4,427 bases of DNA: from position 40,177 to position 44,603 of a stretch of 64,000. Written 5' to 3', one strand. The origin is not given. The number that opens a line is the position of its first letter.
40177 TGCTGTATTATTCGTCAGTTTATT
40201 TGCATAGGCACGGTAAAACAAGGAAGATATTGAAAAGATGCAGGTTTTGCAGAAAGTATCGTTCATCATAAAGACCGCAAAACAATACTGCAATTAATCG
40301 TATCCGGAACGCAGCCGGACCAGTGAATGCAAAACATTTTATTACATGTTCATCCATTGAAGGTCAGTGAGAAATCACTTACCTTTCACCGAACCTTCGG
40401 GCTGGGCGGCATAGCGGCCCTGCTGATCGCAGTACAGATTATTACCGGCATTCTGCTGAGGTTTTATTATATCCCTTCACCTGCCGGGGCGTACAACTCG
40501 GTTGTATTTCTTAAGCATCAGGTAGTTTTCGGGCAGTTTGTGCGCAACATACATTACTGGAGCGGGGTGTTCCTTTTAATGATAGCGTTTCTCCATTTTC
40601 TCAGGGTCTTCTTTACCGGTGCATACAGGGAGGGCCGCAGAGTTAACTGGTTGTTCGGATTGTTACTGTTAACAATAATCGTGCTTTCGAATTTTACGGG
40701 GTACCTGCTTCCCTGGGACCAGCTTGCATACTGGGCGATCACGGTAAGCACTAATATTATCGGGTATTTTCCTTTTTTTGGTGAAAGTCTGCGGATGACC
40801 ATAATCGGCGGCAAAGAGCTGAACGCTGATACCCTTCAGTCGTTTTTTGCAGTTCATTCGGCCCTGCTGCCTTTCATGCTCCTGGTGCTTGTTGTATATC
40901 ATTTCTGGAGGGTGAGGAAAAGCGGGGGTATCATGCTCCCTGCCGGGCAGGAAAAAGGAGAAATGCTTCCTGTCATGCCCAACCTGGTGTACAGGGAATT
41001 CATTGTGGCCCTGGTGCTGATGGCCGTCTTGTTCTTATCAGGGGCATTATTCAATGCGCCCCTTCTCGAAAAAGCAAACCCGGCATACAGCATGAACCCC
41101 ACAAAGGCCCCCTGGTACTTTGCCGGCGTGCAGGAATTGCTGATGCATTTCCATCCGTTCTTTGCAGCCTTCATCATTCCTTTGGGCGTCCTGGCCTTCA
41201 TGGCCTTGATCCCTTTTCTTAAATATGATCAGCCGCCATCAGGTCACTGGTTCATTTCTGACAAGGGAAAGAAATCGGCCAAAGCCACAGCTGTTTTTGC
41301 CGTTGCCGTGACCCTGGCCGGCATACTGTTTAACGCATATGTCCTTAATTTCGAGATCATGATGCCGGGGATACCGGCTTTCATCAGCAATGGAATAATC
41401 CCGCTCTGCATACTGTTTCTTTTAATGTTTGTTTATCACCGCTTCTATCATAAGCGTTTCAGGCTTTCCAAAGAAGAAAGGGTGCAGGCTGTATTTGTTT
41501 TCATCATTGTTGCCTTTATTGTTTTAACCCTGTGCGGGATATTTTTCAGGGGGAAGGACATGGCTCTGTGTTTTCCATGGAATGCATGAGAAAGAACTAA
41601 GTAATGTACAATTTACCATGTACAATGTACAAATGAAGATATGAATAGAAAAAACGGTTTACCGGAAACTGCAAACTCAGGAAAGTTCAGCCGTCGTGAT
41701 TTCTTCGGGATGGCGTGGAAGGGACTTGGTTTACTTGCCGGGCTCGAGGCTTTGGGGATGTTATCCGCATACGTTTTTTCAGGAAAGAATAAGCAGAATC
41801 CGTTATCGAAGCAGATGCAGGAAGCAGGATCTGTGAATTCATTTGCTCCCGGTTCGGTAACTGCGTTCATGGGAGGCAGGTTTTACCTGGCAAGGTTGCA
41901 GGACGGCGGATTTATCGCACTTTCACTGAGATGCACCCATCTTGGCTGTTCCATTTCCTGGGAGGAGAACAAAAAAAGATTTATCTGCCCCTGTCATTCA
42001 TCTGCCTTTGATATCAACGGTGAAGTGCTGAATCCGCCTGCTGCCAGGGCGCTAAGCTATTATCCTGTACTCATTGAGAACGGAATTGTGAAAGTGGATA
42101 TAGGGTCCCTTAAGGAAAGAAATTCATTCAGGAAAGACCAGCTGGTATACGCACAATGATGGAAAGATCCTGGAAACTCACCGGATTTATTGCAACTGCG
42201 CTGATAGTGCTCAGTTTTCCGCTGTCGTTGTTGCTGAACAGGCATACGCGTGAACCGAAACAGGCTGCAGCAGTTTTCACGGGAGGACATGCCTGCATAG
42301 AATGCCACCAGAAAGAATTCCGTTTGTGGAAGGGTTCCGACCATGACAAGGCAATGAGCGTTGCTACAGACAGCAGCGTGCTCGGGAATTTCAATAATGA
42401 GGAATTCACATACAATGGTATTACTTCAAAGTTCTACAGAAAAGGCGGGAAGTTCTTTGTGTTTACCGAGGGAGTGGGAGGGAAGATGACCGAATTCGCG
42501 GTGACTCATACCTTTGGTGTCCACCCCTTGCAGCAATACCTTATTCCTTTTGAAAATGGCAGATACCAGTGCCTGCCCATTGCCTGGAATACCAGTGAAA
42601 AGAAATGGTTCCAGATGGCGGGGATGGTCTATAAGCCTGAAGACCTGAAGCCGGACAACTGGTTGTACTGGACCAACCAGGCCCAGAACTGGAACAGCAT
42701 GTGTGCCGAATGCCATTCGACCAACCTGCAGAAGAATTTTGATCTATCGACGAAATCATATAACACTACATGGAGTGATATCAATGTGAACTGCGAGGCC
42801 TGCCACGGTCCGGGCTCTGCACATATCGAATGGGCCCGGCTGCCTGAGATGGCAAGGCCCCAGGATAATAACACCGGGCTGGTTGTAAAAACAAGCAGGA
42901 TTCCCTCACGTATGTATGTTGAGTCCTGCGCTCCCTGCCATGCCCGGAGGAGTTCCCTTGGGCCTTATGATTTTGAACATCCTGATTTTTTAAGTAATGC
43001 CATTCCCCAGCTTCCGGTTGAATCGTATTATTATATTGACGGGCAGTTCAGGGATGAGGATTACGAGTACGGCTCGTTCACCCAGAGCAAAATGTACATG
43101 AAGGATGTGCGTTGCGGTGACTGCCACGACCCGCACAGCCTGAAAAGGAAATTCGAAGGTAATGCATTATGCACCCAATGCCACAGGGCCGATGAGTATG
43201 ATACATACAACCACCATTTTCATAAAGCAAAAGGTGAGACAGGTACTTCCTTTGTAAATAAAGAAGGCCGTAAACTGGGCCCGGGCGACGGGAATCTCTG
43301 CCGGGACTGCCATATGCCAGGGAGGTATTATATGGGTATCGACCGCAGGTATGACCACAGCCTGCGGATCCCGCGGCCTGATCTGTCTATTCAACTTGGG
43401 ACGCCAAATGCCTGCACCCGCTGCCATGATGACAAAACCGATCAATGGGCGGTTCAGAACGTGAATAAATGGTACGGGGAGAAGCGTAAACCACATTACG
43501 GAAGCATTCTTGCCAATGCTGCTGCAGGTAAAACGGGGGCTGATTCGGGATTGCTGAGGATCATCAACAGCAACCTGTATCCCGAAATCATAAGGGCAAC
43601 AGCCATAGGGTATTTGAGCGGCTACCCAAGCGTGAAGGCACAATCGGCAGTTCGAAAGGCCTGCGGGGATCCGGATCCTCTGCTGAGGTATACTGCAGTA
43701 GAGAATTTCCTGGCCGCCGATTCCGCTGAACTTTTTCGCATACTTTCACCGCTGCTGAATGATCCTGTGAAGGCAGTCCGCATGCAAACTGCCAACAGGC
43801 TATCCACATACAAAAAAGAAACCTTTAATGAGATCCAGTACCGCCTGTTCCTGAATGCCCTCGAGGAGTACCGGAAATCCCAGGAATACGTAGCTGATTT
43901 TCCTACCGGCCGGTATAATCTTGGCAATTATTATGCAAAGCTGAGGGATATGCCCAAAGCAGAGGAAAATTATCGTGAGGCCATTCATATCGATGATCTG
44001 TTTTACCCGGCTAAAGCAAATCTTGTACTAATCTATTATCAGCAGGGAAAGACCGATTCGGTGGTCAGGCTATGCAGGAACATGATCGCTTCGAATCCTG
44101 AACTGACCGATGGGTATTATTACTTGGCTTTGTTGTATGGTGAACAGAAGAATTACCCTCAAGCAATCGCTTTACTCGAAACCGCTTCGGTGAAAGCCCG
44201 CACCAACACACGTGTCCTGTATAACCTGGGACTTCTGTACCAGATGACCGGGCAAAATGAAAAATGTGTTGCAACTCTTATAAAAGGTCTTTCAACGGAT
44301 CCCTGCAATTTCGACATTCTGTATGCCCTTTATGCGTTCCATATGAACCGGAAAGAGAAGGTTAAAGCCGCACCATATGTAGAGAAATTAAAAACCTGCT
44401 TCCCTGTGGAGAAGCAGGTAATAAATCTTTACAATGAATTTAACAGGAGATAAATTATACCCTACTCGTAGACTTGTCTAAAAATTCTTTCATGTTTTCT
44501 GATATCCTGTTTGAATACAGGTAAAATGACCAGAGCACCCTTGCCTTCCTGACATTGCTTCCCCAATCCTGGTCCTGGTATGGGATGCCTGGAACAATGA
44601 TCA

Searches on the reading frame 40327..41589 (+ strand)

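Call 57: search_protein_families(library=pfam, proteins=[window:40327-41589:+], max_evalue=0.0001)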
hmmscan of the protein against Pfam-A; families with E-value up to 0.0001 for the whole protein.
window:40327-41589:+ (420 aa): 3 families
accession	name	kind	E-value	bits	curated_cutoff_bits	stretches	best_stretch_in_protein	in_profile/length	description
PF00033.24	Cytochrome_B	-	1.4e-43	149.4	27.2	1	20-199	10-188/189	Cytochrome b/b6/petB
PF13631.11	Cytochrom_B_N_2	-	4.6e-37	128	27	1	82-243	2-162/169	Cytochrome b(N-terminal)/b6/petB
PF14358.11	DUF4405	-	2.7e-05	25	26.7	1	29-91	5-62/66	Domain of unknown function (DUF4405)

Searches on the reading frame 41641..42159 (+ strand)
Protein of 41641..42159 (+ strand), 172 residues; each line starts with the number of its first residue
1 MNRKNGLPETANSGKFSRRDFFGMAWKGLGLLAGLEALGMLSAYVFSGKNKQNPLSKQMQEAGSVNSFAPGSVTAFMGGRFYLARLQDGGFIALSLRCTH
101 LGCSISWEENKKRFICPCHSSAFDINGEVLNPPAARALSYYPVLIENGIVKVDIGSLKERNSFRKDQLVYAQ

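Call 57: search_protein_families(library=pfam, proteins=[window:41641-42159:+], max_evalue=0.0001)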
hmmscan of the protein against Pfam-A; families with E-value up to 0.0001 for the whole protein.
window:41641-42159:+ (172 aa): 1 family
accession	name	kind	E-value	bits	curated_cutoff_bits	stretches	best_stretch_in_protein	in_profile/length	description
PF00355.32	Rieske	-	6.4e-13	48.9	20.3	1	70-142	13-88/88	Rieske [2Fe-2S] domain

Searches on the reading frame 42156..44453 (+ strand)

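Call 57: search_protein_families(library=pfam, proteins=[window:42156-44453:+], max_evalue=0.0001)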
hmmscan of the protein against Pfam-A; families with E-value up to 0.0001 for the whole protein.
window:42156-44453:+ (765 aa): 14 families
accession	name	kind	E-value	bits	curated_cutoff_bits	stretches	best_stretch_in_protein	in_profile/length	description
PF00515.34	TPR_1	-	3.1e-16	58.8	27.8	1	586-613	4-31/34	Tetratricopeptide repeat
PF13435.11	Cytochrome_C554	-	3.2e-14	54.1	20.8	0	177-218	45-84/84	Cytochrome c554 and c-prime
PF07719.23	TPR_2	-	1.1e-12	47.5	27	0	586-613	4-31/34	Tetratricopeptide repeat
PF22113.1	Mtrc-MtrF_II-IV_dom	-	4.3e-12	46.3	30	2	317-435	6-137/176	Outer membrane cytochrome MtrC/MtrF-like, domains II/IV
PF14522.11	Cytochrome_C7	-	9.8e-11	41.8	24.8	0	179-262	12-66/67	Cytochrome c7 and related cytochrome c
PF13181.12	TPR_8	-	6.3e-09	35.7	25.7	0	587-613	5-31/34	Tetratricopeptide repeat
PF09699.15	Paired_CXXCH_1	-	2.1e-08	34.2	20.6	1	319-346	8-39/41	Doubled CXXCH motif (Paired_CXXCH_1)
PF14559.12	TPR_19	-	3e-08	34.3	25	0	663-716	3-56/68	Tetratricopeptide repeat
PF13414.12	TPR_11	-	9.8e-08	32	26.8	0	661-699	4-42/42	TPR repeat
PF13428.12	TPR_14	-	1.4e-07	32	23.5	0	653-692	3-42/44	Tetratricopeptide repeat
PF13431.12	TPR_17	-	7.3e-07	29.4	24.4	0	639-672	1-34/34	Tetratricopeptide repeat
PF13174.12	TPR_6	-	1.8e-05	25.5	26.3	0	653-675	2-24/33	Tetratricopeptide repeat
PF13424.12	TPR_12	-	1.8e-05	25.3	30.1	0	654-703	6-63/77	Tetratricopeptide repeat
PF13432.12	TPR_16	-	4.6e-05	24.2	32.7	0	567-613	18-61/65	Tetratricopeptide repeat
